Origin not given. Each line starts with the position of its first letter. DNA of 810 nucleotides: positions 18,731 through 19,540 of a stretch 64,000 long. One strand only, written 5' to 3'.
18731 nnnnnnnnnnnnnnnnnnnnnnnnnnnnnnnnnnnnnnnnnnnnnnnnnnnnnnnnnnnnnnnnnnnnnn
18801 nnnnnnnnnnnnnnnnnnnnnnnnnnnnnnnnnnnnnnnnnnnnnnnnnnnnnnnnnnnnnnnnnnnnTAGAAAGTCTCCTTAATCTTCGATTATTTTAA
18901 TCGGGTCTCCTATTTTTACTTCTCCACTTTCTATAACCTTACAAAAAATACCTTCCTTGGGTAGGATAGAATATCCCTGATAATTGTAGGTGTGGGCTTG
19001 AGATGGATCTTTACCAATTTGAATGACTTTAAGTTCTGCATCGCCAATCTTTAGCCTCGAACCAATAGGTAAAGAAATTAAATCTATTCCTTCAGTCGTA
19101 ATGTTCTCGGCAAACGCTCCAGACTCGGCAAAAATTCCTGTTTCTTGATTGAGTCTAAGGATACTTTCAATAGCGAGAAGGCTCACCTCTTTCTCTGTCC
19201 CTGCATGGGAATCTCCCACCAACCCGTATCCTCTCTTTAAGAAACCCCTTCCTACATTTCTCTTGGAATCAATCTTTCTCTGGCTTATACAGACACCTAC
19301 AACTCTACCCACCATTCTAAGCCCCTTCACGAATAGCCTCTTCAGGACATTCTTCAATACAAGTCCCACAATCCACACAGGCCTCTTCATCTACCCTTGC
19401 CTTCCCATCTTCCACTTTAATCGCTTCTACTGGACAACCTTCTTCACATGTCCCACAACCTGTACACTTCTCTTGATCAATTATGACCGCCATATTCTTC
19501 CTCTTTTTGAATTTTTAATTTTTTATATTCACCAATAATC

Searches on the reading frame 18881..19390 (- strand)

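Call 64: search_protein_families(library=pfam, proteins=[window:18881-19390:-], max_evalue=1e-8)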
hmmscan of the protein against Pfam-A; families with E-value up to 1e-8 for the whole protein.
window:18881-19390:- (169 aa): 1 family
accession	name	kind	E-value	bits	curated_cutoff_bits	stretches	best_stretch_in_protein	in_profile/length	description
PF03473.23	MOSC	-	4.3e-12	46.5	22.7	1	60-164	3-119/120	MOSC domain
